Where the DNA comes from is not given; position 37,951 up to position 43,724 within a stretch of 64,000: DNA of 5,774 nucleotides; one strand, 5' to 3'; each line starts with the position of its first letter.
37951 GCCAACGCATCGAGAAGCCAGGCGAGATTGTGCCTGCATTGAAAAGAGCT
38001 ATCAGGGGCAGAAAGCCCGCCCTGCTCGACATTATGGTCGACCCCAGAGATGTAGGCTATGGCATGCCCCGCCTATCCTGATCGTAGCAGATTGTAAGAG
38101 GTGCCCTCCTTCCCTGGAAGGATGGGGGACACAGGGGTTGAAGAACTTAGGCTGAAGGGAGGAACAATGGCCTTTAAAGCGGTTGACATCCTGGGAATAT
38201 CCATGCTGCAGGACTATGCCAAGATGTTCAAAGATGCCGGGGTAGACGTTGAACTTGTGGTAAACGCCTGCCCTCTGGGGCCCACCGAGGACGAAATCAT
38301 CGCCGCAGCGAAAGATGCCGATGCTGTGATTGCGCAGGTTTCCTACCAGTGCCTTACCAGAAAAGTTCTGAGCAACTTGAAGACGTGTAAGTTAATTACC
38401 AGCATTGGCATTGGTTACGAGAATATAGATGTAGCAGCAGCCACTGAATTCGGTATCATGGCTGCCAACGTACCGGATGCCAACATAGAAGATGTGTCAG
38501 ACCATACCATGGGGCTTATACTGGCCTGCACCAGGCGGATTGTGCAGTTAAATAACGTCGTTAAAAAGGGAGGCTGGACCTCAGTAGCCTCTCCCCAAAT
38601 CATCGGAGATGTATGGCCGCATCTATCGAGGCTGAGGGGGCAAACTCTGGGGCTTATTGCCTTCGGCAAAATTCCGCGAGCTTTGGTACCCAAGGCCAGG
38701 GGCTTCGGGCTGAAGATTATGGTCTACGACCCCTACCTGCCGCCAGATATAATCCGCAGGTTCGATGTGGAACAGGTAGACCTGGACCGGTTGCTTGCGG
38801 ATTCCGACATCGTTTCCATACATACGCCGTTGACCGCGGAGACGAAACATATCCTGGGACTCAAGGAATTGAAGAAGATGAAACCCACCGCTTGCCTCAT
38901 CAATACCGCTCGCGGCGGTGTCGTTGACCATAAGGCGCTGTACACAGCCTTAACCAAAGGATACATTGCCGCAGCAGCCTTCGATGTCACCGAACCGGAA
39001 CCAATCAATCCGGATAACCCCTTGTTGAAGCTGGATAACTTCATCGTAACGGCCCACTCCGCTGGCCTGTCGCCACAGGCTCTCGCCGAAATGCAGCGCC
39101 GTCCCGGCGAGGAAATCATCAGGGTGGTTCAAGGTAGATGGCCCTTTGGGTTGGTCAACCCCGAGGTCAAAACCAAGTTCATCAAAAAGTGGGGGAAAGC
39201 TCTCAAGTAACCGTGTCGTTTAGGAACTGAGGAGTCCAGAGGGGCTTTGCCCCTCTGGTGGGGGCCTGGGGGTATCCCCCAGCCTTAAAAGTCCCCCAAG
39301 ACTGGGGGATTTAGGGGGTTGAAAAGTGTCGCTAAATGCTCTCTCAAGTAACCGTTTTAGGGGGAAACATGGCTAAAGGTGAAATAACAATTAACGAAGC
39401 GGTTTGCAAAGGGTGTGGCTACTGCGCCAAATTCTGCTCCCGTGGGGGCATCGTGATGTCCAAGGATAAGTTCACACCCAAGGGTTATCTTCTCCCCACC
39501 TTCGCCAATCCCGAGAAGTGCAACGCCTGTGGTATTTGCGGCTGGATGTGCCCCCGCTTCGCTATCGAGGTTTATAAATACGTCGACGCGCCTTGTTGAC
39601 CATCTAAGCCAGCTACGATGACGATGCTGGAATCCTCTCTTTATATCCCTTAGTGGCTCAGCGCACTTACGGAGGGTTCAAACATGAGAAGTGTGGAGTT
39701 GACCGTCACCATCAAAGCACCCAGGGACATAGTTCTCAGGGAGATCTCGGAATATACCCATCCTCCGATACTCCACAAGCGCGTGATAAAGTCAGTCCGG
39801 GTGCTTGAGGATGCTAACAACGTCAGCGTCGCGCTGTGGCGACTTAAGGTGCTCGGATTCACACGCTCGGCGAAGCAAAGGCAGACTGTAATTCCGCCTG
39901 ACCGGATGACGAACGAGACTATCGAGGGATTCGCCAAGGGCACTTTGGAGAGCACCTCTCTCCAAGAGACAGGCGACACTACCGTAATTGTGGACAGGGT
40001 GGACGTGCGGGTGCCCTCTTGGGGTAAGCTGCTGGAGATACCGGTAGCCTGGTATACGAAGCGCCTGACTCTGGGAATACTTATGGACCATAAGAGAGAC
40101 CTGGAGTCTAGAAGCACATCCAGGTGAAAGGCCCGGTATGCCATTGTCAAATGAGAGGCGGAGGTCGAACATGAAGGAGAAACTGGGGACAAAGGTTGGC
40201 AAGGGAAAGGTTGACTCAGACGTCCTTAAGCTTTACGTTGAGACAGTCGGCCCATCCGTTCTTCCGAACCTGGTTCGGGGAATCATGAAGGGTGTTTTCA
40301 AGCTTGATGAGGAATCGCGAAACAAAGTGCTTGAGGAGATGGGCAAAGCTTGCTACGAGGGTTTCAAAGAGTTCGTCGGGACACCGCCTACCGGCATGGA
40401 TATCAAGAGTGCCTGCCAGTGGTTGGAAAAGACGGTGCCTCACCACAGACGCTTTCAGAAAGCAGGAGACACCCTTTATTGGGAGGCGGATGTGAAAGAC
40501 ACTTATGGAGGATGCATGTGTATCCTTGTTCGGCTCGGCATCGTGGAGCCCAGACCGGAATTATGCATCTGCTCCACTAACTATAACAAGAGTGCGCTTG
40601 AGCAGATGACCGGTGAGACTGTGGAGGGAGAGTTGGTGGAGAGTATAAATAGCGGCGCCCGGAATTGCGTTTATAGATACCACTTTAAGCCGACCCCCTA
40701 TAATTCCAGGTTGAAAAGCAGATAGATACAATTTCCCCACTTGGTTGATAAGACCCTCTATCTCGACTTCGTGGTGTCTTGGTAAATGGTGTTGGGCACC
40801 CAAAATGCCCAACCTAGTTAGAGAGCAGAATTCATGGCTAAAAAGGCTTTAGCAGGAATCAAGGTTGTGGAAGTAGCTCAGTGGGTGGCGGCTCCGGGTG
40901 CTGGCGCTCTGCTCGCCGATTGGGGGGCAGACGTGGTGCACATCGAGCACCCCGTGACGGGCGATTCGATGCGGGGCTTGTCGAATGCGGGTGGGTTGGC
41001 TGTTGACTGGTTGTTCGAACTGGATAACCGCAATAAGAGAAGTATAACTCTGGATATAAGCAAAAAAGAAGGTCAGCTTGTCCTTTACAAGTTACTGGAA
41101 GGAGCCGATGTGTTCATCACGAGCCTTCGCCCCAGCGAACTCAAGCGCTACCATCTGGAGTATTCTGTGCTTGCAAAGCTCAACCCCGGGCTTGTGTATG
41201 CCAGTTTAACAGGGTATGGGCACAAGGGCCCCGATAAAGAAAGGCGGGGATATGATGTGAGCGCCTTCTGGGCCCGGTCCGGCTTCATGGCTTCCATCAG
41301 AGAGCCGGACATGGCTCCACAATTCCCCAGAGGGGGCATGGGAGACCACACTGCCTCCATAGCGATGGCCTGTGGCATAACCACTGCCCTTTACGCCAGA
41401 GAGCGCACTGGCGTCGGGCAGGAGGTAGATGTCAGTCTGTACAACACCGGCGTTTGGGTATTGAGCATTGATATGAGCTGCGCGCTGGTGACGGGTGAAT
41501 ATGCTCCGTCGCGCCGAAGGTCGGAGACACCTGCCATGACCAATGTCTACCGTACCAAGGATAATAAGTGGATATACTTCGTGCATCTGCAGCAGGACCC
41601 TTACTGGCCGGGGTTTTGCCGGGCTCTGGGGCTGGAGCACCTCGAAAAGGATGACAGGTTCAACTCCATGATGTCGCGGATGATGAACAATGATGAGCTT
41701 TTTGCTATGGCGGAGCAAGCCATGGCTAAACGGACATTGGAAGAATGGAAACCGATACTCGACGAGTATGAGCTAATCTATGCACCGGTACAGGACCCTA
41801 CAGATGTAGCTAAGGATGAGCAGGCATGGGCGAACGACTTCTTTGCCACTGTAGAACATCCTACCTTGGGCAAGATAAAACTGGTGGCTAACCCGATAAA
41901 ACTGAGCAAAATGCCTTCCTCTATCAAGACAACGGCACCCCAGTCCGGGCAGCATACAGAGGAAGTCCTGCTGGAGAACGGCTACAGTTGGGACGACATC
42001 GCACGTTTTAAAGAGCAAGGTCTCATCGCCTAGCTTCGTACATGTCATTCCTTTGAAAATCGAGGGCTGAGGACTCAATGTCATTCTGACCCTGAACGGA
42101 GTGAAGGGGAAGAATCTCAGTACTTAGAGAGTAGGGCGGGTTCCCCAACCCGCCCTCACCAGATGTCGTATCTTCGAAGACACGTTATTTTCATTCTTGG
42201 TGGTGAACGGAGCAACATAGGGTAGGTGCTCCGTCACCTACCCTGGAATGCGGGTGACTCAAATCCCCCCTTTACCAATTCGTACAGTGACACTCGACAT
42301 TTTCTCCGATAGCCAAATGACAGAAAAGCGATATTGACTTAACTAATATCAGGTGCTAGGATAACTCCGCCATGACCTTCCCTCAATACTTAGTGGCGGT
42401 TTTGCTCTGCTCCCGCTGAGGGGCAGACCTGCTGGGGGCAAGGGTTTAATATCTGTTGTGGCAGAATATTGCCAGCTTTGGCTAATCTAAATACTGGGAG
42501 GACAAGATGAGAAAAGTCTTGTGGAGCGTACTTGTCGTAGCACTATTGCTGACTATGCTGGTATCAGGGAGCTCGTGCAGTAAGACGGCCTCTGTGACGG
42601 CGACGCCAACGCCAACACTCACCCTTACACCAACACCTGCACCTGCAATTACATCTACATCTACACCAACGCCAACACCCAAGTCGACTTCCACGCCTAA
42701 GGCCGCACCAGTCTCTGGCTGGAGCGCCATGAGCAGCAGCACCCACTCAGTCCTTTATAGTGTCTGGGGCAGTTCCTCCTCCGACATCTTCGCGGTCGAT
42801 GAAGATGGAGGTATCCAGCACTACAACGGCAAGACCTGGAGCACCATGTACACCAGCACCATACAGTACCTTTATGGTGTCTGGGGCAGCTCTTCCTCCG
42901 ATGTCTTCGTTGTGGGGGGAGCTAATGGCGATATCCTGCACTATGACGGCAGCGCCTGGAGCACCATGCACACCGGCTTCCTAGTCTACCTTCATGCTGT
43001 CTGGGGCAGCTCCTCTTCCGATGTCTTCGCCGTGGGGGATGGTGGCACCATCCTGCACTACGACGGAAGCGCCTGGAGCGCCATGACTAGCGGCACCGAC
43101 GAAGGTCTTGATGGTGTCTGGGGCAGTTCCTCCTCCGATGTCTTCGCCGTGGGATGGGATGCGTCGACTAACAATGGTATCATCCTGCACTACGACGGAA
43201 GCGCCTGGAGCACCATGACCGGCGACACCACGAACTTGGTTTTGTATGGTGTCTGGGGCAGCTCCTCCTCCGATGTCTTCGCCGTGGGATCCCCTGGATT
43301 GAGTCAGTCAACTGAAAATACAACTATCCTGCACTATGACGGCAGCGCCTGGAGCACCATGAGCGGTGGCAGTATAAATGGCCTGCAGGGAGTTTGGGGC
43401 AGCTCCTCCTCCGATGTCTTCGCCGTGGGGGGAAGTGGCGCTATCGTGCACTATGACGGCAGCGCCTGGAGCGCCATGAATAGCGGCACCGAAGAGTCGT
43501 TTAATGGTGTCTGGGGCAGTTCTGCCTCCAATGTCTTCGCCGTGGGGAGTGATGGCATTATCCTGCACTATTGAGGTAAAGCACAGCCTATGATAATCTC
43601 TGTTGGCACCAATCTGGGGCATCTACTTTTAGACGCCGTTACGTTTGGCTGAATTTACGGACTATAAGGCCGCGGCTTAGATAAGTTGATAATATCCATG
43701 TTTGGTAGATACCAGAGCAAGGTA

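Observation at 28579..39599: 2-Hydroxyacyl-CoA-dehydratase-type gene cluster with OFOR, TPP enzyme, D-2-hydroxyacid dehydrogenase and ferredoxin, but no activator ATPase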

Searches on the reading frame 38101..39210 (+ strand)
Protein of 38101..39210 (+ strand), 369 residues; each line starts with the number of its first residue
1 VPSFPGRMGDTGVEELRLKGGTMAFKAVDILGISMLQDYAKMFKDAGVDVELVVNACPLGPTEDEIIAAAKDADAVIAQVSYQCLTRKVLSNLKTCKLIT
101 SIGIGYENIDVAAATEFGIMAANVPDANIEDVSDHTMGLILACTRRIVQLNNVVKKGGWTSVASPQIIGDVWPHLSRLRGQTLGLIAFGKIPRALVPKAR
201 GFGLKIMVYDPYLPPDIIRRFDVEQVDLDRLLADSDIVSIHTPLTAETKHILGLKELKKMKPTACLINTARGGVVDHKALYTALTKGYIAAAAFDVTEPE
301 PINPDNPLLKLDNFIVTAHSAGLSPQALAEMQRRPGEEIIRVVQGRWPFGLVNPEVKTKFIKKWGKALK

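Call 3: search_protein_families(library=pfam, proteins=[window:38101-39210:+])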
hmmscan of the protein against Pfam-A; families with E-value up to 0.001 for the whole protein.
window:38101-39210:+ (369 aa): 2 families
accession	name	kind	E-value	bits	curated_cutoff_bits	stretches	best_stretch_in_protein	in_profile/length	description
PF02826.25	2-Hacid_dh_C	-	1e-54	185.1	25.1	1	137-321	1-178/178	D-isomer specific 2-hydroxyacid dehydrogenase, NAD binding domain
PF00389.36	2-Hacid_dh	-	1.6e-21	76.8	24.6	1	40-352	12-133/134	D-isomer specific 2-hydroxyacid dehydrogenase, catalytic domain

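Call 4: search_protein_families(library=ncbifam, proteins=[window:38101-39210:+])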
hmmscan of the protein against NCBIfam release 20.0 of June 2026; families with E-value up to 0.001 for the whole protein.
window:38101-39210:+ (369 aa): 21 families
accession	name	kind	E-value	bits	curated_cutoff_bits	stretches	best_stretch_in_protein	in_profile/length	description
NF009714.1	PRK13243.1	equivalog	3.6e-72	243.5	455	1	60-356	33-326/332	glyoxylate reductase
TIGR01327.1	PGDH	equivalog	1.5e-66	225.3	454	1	59-353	27-311/525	phosphoglycerate dehydrogenase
NF005069.0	PRK06487.1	equivalog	6e-53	180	448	1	63-331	39-299/320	2-hydroxyacid dehydrogenase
NF011938.0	PRK15409.1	equivalog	3.5e-52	177.4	492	1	64-357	37-323/324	glyoxylate/hydroxypyruvate reductase GhrB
NF006263.0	PRK08410.1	equivalog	1.8e-47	162.3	389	1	63-331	33-295/311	D-2-hydroxyacid dehydrogenase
NF005387.0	PRK06932.1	equivalog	4.3e-43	147.5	492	1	63-331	35-298/314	2-hydroxyacid dehydrogenase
NF008759.0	PRK11790.1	equivalog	1e-42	146.3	404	1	38-340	23-314/410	phosphoglycerate dehydrogenase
NF005750.0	PRK07574.1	equivalog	5.1e-41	141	329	1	51-332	70-346/386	NAD-dependent formate dehydrogenase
NF000492.1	vanH_gen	exception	6.3e-37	127.3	540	1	37-300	8-255/312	D-lactate dehydrogenase VanH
NF041369.1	Dhydh_Halo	equivalog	1.2e-31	110.1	400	1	91-326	51-278/305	D-2-hydroxyacid dehydrogenase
NF000371.1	vanH_Agroup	exception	1.2e-31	110.1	700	1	92-300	66-260/322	VanH-A/VanH-Pt family D-lactate dehydrogenase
NF001309.0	PRK00257.1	equivalog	5e-31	108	434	2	177-333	113-268/379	4-phosphoerythronate dehydrogenase PdxB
NF000128.1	vanH-Sc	exception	1.9e-28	99.5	650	1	96-300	87-275/337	D-lactate dehydrogenase VanH-Sc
NF000112.1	vanH-Amyco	exception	1.3e-26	93.7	625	1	97-300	97-284/348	VanH-AOV family D-lactate dehydrogenase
NF000151.1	vanH-Ac1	exception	1.9e-25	90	750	1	77-300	82-291/351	D-lactate dehydrogenase VanH-Ac1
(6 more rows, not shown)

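Call 27: search_solved_structures(query=window:38101-39210:+, max_evalue=1e-30)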
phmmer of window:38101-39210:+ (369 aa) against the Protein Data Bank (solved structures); distinct sequences matched with E-value up to 1e-30: 48.
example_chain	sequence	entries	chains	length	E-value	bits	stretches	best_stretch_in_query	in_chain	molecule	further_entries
9jnq_A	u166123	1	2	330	4.1e-54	187.2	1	41-359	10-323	McyI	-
1wwk_A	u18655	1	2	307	2e-53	185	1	39-342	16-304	phosphoglycerate dehydrogenase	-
2ome_A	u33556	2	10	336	2.3e-53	184.8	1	83-357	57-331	C-terminal-binding protein 2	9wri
8ati_A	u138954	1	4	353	2.7e-53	184.5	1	83-357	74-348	Isoform 2 of C-terminal-binding protein 2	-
6wkw_D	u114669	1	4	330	3.4e-53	184.2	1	83-353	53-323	C-terminal-binding protein 2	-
9wbl_A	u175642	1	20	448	3.7e-53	184.1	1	83-360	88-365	Isoform 2 of C-terminal-binding protein 2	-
4lcj_A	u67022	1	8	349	4.1e-53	184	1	83-353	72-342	C-terminal-binding protein 2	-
7kwm_A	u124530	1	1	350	8.7e-53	182.9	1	83-353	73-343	C-terminal-binding protein 1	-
1hku_A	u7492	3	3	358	1.1e-52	182.5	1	83-353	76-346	C-TERMINAL BINDING PROTEIN 3 | C-terminal-binding protein 1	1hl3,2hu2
9wrj_A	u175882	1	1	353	1.4e-52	182.2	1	83-353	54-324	C-terminal-binding protein 1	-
6v89_A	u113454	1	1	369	1.6e-52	182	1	83-353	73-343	C-terminal-binding protein 1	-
6cdf_A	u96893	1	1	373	1.6e-52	182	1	83-353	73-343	C-terminal-binding protein 1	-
1mx3_A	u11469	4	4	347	2e-52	181.7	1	83-353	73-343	C-terminal binding protein 1 | C-terminal-binding protein 1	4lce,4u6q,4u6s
8ari_A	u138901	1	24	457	2.9e-52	181.1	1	83-353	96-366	C-terminal-binding protein 1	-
6v8a_A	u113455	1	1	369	5.7e-52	180.2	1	83-353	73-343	C-terminal-binding protein 1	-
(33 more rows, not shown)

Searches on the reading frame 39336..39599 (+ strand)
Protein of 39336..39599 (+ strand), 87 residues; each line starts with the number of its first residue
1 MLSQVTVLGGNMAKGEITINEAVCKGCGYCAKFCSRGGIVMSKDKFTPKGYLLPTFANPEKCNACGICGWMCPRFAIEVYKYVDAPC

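Call 3: search_protein_families(library=pfam, proteins=[window:39336-39599:+])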
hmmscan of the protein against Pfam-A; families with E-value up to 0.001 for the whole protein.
window:39336-39599:+ (87 aa): 8 families
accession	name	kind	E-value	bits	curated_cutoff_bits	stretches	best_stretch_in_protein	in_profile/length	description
PF00037.32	Fer4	-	8.3e-10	38.5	21.1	2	58-78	4-24/24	4Fe-4S binding domain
PF12838.12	Fer4_7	-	1.2e-07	32.6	27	1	24-74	2-50/52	4Fe-4S dicluster domain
PF12797.12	Fer4_2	-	2.1e-07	30.9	24.5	0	17-34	3-20/22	4Fe-4S binding domain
PF13187.11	Fer4_9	-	2.7e-06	27.7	27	1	24-76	2-51/52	4Fe-4S dicluster domain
PF14697.11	Fer4_21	-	6.9e-06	26.5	35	1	18-77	2-57/59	4Fe-4S dicluster domain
PF12837.12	Fer4_6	-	1.2e-05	25.5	25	1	17-37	2-22/24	4Fe-4S binding domain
PF13237.11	Fer4_10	-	3e-05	24.3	25.5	1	17-73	2-53/53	4Fe-4S dicluster domain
PF25160.1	LdpA_Fe-S-bd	-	0.00017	21.7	27.6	0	18-41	22-45/49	LdpA Fe-S cluster-binding domain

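Call 4: search_protein_families(library=ncbifam, proteins=[window:39336-39599:+])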
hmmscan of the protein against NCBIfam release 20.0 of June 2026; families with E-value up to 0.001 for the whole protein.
window:39336-39599:+ (87 aa): 37 families (the best 25 are shown)
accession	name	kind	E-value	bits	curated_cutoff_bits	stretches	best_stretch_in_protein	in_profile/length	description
NF042987.1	OGOR_delta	exception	5.8e-13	48.8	125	1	10-79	19-87/89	2-oxoglutarate ferredoxin oxidoreductase subunit delta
NF007205.0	PRK09626.1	equivalog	2.3e-10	40.4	93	1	17-80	12-74/105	2-oxoglutarate-acceptor oxidoreductase subunit OorD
NF042909.1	FMH_DH_FwdF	exception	1.2e-08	34.4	375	1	12-79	128-197/336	tungsten-dependent formylmethanofuran dehydrogenase subunit FwdF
TIGR02179.1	PorD_KorD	subfamily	1.2e-07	31.7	60.05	1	15-44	48-77/78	2-oxoacid:acceptor oxidoreductase, delta subunit, pyruvate/2-ketoisovalerate family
NF040864.1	HgcB_ferredoxin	equivalog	4.3e-07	29.7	99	1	17-82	9-66/93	mercury methylation ferredoxin HgcB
TIGR02512.1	FeFe_hydrog_A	subfamily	1.7e-06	27.2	405.95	1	17-82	2-72/375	[FeFe] hydrogenase, group A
NF043069.1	T4HPD_activ_SAM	equivalog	2.5e-06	27.1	425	1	13-79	42-99/299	trans-4-hydroxy-L-proline dehydratase activase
NF043039.1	HgcAB_like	equivalog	2.7e-06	27.2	285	1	12-77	290-349/350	HgcAB-like fusion protein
NF038196.1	ferrodoxin_EFR1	subfamily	2.9e-06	27.5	75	0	15-46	178-208/242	EFR1 family ferrodoxin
NF040684.1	PorD_Arch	equivalog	4.1e-06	26.8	120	0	15-44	55-84/85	pyruvate synthase subunit PorD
TIGR01971.1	NuoI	subfamily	5.3e-06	26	113.05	0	59-81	41-63/121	NADH-quinone oxidoreductase, chain I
NF005503.0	PRK07118.1-2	equivalog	1.3e-05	24.6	252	0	58-80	165-187/292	RnfABCDGE type electron transport complex subunit B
NF041778.1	hetero_SS_HdrA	equivalog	1.9e-05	22.7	1400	1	14-41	608-635/771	ferredoxin:CoB-CoM heterodisulfide reductase subunit HdrA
NF040770.1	hetero_SS_HdrA2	exception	2e-05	22.9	1100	1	18-84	573-630/777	CoB-CoM heterodisulfide reductase HdrA2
NF007203.0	PRK09624.1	equivalog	3.2e-05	24.1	171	0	22-44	81-103/105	pyuvate ferredoxin oxidoreductase subunit delta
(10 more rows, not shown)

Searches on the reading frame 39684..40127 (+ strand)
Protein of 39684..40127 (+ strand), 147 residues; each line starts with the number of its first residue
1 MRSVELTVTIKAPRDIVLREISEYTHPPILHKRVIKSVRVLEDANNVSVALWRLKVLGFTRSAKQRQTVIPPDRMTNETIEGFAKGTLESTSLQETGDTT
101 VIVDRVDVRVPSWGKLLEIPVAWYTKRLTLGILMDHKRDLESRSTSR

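Call 36: search_protein_families(library=pfam, proteins=[window:39684-40127:+], max_evalue=1)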
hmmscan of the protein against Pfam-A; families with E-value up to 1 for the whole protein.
window:39684-40127:+ (147 aa): 2 families
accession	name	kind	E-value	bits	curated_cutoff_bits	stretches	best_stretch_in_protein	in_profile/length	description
PF10604.15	Polyketide_cyc2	-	1e-05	26.3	27.4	1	1-118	1-118/142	Polyketide cyclase / dehydrase and lipid transport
PF03364.25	Polyketide_cyc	-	9.9e-05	23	23.4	1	35-113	25-102/126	Polyketide cyclase / dehydrase and lipid transport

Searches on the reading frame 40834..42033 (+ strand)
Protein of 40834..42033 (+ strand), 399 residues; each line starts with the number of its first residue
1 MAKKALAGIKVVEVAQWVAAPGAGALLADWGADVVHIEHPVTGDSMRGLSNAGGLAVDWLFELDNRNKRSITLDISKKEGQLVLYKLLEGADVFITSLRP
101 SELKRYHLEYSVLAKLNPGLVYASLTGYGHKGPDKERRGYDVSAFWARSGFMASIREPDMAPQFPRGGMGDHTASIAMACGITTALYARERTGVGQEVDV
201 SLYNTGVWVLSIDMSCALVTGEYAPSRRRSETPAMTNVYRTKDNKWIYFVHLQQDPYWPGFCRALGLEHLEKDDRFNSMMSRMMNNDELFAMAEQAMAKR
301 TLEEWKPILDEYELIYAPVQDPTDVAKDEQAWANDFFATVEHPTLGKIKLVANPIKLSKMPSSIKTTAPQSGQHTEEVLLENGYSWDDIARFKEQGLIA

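Call 7: search_protein_families(library=pfam, proteins=[window:40834-42033:+])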
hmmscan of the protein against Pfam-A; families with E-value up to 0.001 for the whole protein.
window:40834-42033:+ (399 aa): 1 family
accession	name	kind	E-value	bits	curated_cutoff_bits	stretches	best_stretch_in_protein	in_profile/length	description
PF02515.22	CoA_transf_3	-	5.1e-107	358.6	23.3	1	6-375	1-366/366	CoA-transferase family III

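Call 37: search_protein_families(library=ncbifam, proteins=[window:40834-42033:+], max_evalue=1e-20)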
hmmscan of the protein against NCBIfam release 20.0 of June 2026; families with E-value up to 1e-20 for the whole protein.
window:40834-42033:+ (399 aa): 7 families
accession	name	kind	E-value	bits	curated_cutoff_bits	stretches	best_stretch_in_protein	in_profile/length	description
NF003809.0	PRK05398.1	subfamily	5.1e-64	216.4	442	2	3-205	2-203/416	formyl-CoA transferase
NF052585.1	SucGlutTfsCaiB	equivalog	8.2e-59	199.2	750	1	3-381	5-387/394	succinate--glutarate CoA-transferase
TIGR03253.1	oxalate_frc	equivalog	6e-58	196.5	504.2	2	4-205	2-202/416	formyl-CoA transferase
NF041294.1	Scnl_mescCoAtase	equivalog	1.2e-46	159.6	700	1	4-379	2-380/381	succinyl-CoA:mesaconate CoA-transferase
NF008511.0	PRK11430.1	equivalog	1.1e-44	153.1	522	1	3-378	7-375/381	CoA:oxalate CoA-transferase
NF002914.1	PRK03525.1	equivalog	3.4e-40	138.2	413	1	5-398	9-397/400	L-carnitine CoA-transferase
TIGR04253.1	mesacon_CoA_iso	equivalog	6.9e-23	81.3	725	1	6-399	3-401/403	2-methylfumaryl-CoA isomerase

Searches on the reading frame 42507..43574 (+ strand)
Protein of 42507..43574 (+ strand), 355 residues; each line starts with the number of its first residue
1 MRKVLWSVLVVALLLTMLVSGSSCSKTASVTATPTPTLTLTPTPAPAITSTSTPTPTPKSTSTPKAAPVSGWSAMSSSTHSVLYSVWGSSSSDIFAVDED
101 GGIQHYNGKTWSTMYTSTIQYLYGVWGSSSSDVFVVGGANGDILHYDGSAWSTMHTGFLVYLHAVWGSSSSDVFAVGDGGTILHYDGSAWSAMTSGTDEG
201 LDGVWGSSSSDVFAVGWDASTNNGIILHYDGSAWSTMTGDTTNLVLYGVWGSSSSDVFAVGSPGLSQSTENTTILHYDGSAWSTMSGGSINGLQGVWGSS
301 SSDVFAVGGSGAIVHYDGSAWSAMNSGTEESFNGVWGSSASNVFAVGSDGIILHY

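Call 7: search_protein_families(library=pfam, proteins=[window:42507-43574:+])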
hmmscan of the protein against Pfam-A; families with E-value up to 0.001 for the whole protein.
window:42507-43574:+ (355 aa): 0 families

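Call 36: search_protein_families(library=pfam, proteins=[window:42507-43574:+], max_evalue=1)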
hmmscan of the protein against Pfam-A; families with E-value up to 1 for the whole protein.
window:42507-43574:+ (355 aa): 4 families
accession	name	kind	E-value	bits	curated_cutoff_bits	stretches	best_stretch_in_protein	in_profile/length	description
PF06679.17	DUF1180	-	0.054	14.4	27.7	1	6-90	2-82/167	Membrane protein FAM174-like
PF21827.1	New_glue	-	0.28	11.4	31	1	5-64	4-62/94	New glue protein family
PF25354.1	Ig_NUP210_16th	-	0.49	10.4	27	0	197-215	24-42/72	NUP210-like, Ig-like domain 16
PF04625.18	DEC-1_N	-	0.83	9.1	29.2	0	31-72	115-152/403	DEC-1 protein, N-terminal region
